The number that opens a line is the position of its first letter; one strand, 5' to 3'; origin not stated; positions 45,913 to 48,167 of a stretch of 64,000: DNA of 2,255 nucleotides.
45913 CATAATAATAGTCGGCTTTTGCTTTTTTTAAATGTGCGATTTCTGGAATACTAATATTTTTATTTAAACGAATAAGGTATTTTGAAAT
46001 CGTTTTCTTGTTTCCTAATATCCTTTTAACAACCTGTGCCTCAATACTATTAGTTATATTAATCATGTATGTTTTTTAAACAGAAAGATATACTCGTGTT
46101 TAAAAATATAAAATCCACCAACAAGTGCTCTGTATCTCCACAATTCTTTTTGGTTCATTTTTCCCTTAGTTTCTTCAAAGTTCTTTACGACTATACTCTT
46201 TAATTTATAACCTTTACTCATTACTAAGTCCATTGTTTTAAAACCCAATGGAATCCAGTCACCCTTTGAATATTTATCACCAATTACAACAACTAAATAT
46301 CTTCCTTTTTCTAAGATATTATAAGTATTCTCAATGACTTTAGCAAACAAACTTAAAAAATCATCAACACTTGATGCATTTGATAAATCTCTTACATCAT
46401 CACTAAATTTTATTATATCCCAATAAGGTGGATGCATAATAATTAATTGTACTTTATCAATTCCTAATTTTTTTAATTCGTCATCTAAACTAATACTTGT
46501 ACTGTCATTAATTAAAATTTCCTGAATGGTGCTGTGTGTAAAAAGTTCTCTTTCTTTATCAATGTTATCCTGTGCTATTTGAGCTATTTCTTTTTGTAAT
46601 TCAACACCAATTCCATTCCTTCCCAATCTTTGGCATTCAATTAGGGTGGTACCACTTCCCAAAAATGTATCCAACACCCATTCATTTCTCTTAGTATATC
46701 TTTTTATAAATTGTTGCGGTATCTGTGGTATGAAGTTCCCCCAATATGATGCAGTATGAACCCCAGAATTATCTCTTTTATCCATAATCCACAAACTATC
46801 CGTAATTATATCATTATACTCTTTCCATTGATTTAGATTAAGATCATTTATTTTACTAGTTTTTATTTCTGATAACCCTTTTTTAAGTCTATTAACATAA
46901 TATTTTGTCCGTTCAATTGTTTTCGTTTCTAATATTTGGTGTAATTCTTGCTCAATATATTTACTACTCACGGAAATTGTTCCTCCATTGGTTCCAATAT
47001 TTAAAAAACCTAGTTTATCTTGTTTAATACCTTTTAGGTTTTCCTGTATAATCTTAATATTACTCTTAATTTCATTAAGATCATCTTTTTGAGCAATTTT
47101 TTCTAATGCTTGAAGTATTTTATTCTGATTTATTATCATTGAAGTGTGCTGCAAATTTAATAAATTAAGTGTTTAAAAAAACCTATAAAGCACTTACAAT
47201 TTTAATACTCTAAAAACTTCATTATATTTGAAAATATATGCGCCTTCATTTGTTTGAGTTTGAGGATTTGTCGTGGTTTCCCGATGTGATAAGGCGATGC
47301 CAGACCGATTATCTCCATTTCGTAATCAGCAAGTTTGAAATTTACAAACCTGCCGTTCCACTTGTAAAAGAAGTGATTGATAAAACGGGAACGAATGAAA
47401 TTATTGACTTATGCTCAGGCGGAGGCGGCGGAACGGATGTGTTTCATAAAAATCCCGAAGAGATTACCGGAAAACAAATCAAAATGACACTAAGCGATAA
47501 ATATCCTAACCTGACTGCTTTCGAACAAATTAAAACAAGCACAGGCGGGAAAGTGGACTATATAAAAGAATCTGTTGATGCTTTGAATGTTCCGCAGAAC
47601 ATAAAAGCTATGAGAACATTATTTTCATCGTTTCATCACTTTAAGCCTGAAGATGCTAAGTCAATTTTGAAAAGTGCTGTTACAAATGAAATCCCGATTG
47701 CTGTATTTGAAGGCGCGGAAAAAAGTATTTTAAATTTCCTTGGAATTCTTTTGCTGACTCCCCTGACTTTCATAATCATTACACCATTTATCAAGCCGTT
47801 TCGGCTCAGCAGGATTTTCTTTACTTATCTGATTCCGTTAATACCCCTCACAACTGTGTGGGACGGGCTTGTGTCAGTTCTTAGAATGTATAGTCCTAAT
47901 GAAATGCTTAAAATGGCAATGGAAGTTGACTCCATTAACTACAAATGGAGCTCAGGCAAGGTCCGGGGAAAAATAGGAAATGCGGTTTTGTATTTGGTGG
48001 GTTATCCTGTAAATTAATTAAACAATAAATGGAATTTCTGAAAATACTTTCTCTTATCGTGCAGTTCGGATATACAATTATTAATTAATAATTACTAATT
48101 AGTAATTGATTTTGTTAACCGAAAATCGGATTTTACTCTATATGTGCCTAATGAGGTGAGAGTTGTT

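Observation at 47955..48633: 442-bp promoter-bearing insert bracketed by about 115-bp imperfect direct repeats that duplicate a gene junction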

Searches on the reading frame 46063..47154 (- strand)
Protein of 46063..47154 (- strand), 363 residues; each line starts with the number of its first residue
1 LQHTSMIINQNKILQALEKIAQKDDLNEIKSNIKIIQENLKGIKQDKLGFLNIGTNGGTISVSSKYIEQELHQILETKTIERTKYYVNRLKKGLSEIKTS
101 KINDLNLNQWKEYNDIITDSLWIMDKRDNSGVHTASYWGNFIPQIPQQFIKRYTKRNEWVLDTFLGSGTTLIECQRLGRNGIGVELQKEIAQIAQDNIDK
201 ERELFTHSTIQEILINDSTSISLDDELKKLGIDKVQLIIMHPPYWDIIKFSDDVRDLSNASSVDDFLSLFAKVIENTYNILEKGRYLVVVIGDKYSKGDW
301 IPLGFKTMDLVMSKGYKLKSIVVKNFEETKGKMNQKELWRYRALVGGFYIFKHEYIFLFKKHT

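Call 17: search_protein_families(library=pfam, proteins=[window:46063-47154:-], max_evalue=0.01)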
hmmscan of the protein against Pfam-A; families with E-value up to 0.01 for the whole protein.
window:46063-47154:- (363 aa): 2 families
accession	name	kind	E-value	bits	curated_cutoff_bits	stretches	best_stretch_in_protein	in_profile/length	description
PF01555.25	N6_N4_Mtase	-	3.3e-24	86.5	26.7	2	89-195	117-220/221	DNA methylase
PF03602.21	Cons_hypoth95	-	0.0011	19.1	24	1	156-254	41-133/182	Conserved hypothetical protein 95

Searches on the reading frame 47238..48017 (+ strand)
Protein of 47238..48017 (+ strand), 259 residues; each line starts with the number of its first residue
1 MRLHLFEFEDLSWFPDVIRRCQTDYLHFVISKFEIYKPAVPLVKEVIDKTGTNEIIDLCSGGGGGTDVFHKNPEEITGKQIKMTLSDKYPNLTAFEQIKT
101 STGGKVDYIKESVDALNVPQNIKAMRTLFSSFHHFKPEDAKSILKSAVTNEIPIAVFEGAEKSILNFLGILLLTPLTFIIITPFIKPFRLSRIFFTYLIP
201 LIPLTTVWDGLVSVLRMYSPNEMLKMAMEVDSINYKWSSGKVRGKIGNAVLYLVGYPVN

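Call 17: search_protein_families(library=pfam, proteins=[window:47238-48017:+], max_evalue=0.01)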
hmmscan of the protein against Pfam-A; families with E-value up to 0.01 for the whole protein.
window:47238-48017:+ (259 aa): 0 families

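Call 18: find_encoding_contigs(protein=window:47238-48017:+, flank=6000, max_places=10)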
Protein window:47238-48017:+ (259 aa): 3 contigs read that carry it; 3 places shown.
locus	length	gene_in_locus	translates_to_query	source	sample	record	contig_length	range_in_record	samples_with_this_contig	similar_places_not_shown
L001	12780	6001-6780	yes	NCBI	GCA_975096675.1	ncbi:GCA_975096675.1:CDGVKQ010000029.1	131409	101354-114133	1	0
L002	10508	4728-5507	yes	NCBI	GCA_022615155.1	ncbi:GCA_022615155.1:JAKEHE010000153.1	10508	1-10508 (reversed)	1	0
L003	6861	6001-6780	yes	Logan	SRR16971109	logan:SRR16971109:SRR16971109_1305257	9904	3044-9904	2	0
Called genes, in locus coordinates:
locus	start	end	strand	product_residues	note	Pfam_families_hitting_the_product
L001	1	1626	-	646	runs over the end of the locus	PF04551:GcpE, PF26540:GcpE_C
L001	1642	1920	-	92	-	PF05016:ParE_toxin (weak)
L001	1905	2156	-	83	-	-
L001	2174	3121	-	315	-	PF08551:DUF1751, PF01694:Rhomboid, PF20216:DUF6576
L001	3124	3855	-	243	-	PF00483:NTP_transferase, PF12804:NTP_transf_3, PF20202:DUF6564 (weak)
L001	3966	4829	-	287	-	-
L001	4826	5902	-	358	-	PF01555:N6_N4_Mtase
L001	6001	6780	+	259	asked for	-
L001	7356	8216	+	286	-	-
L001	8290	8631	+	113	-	PF03795:YCII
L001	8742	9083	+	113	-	PF03795:YCII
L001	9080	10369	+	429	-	PF04542:Sigma70_r2, PF08281:Sigma70_r4_2, PF20239:DUF6596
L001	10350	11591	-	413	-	PF02401:LYTB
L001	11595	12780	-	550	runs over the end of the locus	PF17391:Urocanase_N, PF01175:Urocanase, PF17392:Urocanase_C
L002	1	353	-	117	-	PF04551:GcpE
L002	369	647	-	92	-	PF05016:ParE_toxin (weak)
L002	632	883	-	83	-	-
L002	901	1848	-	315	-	PF08551:DUF1751, PF01694:Rhomboid, PF20216:DUF6576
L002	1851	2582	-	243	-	PF00483:NTP_transferase, PF12804:NTP_transf_3, PF20202:DUF6564 (weak)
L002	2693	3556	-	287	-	-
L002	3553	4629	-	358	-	PF01555:N6_N4_Mtase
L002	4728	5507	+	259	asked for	-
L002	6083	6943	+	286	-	-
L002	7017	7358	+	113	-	PF03795:YCII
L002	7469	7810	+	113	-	PF03795:YCII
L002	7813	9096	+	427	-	PF04542:Sigma70_r2, PF08281:Sigma70_r4_2, PF20239:DUF6596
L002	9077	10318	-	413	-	PF02401:LYTB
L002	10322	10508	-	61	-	PF17392:Urocanase_C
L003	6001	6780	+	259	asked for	-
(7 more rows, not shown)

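Call 19: find_homologous_proteins(query=window:47238-48017:+)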
Query window:47238-48017:+ (259 aa): 2758 proteins with E <= 0.001 among 3671 candidates; the best 120 are listed.
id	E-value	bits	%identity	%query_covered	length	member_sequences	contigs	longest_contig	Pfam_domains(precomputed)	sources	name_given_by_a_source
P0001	9.1e-167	571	100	98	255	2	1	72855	-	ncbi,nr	ncbi:MAG: class I SAM-dependent methyltransferase [Chlorobi bacterium]|nr:class I SAM-dependent meth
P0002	2.5e-142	491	84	100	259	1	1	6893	-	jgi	jgi:hypothetical protein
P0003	4.5e-141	487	80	100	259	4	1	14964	-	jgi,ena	-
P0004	2.6e-131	455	75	99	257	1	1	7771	-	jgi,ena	-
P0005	2.8e-124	432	72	99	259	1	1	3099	-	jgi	jgi:hypothetical protein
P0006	1.2e-123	430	71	99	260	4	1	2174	-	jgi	jgi:hypothetical protein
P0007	5.4e-122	425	71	99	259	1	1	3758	-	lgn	-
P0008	8.7e-119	414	69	99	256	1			-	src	-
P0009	3.8e-118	412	69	100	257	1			-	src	-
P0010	1.3e-114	400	64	100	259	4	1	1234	-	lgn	-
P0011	2.0e-114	400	64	100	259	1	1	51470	-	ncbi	ncbi:MAG: class I SAM-dependent methyltransferase [Ignavibacteria bacterium]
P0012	2.3e-114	400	65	99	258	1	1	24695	-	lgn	-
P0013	8.3e-114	398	66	100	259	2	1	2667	-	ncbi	-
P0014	2.4e-113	396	64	100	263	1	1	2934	-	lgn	-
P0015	1.9e-111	390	63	100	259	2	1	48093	-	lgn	-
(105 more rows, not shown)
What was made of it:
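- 47238..48017 (+): Gene A, 259 aa. NCBI calls it a class I SAM-dependent methyltransferase. It matches no Pfam or NCBIfam model. It is intact. It has 2758 homologues, and sources name it a class I SAM-dependent methyltransferase (call 19).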

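Call 20: find_encoding_contigs(protein=P0002, flank=5000, max_places=4)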
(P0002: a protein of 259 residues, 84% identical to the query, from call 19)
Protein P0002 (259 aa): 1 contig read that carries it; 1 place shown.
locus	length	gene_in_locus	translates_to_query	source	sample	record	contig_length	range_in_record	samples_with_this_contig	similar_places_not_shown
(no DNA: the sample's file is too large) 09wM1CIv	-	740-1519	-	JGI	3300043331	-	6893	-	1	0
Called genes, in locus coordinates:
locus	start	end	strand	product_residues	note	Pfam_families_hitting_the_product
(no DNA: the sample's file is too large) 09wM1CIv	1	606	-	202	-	?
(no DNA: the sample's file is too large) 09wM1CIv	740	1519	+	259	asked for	-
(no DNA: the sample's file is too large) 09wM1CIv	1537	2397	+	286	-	-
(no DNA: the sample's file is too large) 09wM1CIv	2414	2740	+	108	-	-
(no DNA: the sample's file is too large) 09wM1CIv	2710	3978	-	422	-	PF02401:LYTB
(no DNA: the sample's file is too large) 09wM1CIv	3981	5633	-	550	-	PF17391:Urocanase_N, PF01175:Urocanase, PF17392:Urocanase_C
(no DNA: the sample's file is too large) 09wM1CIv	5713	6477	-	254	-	PF00977:His_biosynth, PF01207:Dus (faint)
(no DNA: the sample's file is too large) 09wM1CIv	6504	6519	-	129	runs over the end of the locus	?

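Call 21: find_encoding_contigs(protein=P0003, flank=5000, max_places=4)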
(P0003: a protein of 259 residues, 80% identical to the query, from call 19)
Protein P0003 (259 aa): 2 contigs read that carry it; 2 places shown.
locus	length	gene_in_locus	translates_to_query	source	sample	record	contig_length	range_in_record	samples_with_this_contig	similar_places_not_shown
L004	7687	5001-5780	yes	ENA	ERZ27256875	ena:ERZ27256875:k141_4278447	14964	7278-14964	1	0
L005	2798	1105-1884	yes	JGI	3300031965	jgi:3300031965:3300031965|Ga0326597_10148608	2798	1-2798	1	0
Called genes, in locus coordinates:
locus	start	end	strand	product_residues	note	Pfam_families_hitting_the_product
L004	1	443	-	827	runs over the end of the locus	PF17900:Peptidase_M1_N, PF01433:Peptidase_M1, PF13646:HEAT_2 (weak)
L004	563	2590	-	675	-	PF04551:GcpE, PF26540:GcpE_C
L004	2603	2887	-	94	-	PF05016:ParE_toxin (weak)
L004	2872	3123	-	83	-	-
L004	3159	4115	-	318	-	PF08551:DUF1751, PF01694:Rhomboid, PF20216:DUF6576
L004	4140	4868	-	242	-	PF00483:NTP_transferase, PF12804:NTP_transf_3, PF20202:DUF6564 (weak)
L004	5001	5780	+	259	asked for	-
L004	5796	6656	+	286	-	-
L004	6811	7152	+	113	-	PF03795:YCII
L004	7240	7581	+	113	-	PF03795:YCII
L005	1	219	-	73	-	?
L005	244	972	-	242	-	PF00483:NTP_transferase, PF12804:NTP_transf_3, PF20202:DUF6564 (weak)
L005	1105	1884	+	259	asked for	-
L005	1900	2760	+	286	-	-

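Call 22: find_encoding_contigs(protein=P0004, flank=5000, max_places=4)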
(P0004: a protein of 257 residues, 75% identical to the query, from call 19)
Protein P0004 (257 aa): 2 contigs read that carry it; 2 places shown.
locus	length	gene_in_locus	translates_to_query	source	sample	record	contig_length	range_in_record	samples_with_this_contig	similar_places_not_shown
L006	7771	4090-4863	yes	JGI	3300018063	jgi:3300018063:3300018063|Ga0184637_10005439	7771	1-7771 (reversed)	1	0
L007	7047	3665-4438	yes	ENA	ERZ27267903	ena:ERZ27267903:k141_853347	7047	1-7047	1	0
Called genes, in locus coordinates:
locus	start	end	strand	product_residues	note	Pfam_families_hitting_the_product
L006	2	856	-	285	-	?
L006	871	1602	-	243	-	PF00483:NTP_transferase, PF12804:NTP_transf_3, PF20202:DUF6564 (weak)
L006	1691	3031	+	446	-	PF13289:SIR2_2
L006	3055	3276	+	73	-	-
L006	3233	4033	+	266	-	-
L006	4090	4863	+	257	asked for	-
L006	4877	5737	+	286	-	-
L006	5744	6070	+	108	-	-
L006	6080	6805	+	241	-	-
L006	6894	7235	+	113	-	PF03795:YCII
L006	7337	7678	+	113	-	PF03795:YCII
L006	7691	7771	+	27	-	?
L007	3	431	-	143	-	?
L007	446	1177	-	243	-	PF00483:NTP_transferase, PF12804:NTP_transf_3, PF20202:DUF6564 (weak)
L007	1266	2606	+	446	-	PF13289:SIR2_2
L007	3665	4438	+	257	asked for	-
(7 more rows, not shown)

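Call 29: find_related_loci(query=A4, collection=genome_contigs, flank=4000)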
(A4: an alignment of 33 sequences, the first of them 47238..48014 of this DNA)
Query A4 (259 aa) in genome_contigs; peptide patterns used: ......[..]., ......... (x = any residue, [..] = any of these).
286 stretches matched a pattern; 234 encode a relative of the query (tblastn E <= 1e-3); the best 80 are kept; 80 distinct loci.
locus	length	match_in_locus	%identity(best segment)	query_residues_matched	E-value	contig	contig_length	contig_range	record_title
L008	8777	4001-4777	64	1-259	3e-119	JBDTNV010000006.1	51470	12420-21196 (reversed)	MAG: Ignavibacteria bacterium isolate cluster3_bin.159 NODE_1566_length_51470_cov_8.066012, whole genome shotgun sequenc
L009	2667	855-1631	66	1-259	1e-124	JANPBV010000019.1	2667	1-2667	MAG: Ignavibacteria bacterium isolate VAR_78_metabat_615 VAR_78_k141_2994013, whole genome shotgun sequence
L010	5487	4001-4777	64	1-259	1e-117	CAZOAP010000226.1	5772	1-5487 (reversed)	MAG TPA_asm: uncultured Ignavibacteriales bacterium isolate binchicken_co322_93 genome assembly, contig: NODE_14828_leng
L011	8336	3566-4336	64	1-257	5e-117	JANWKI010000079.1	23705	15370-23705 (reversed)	MAG: Ignavibacteria bacterium isolate CRAIB_MAG89 c_000000052264, whole genome shotgun sequence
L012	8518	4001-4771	54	2-259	2e-94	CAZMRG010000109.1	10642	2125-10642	MAG TPA_asm: uncultured Ignavibacteriales bacterium isolate binchicken_co54_475 genome assembly, contig: NODE_11273_leng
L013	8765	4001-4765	53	2-257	8e-92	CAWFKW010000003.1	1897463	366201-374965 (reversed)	MAG: uncultured Ignavibacteria bacterium isolate MFD06435.bin.1.139 genome assembly, contig: contig_22176, whole genome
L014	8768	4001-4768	52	2-257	8e-91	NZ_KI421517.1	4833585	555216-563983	Adhaeribacter aquaticus DSM 16391 AdhaqDRAFT_Scaffold1.4, whole genome shotgun sequence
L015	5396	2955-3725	52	2-258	2e-89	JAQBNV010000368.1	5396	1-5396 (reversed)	MAG: Adhaeribacter sp. isolate RYN_302 scaffold_1571468, whole genome shotgun sequence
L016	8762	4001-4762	51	2-257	1e-87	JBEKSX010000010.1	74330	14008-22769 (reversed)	MAG: Ignavibacteria bacterium isolate SPRUCE 544 SPRUCE_544_10, whole genome shotgun sequence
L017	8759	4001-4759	50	2-256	1e-84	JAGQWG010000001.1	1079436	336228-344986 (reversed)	MAG: Ignavibacteriae bacterium isolate HKST-UBA122 2012-05-30_1_(paired)_contig_415, whole genome shotgun sequence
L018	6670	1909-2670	51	2-257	3e-84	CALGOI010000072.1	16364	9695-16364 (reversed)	MAG TPA_asm: uncultured Ignavibacteriae bacterium isolate SRR7515931_bin.151_CONCOCT_v1.1_MAG genome assembly, contig: E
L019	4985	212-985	45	1-258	3e-84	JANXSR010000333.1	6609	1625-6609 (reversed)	MAG: Ferruginibacter sp. isolate 337R_metabat_51 337R_k141_509646, whole genome shotgun sequence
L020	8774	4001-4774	48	2-259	1e-83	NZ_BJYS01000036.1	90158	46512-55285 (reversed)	Adhaeribacter aerolatus strain NBRC 106133 sequence36, whole genome shotgun sequence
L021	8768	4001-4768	48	2-257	1e-82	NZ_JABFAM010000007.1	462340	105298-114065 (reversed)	Rufibacter sp. XAAS-G3-1 NODE_4_length_462340_cov_32.5329_1, whole genome shotgun sequence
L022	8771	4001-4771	48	2-258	4e-82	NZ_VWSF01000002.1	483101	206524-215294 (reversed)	Adhaeribacter rhizoryzae strain DK36 contig2, whole genome shotgun sequence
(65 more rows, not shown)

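Call 58: search_protein_families(library=phrogs, proteins=[window:47238-48017:+], max_evalue=1)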
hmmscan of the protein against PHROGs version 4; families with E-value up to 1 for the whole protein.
window:47238-48017:+ (259 aa): 2 families
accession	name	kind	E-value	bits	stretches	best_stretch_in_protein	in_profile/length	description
phrog_12166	-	unknown function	0.12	13.7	1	22-50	60-88/109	-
phrog_3694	-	unknown function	0.41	10.7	0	86-125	161-200/376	-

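Call 72: search_protein_families(library=ncbifam, proteins=[window:47238-48017:+], max_evalue=0.01)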
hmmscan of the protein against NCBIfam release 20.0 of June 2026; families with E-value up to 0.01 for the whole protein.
window:47238-48017:+ (259 aa): 0 families
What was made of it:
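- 47238..48017 (+): No Pfam or NCBIfam hit (calls 17, 72).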
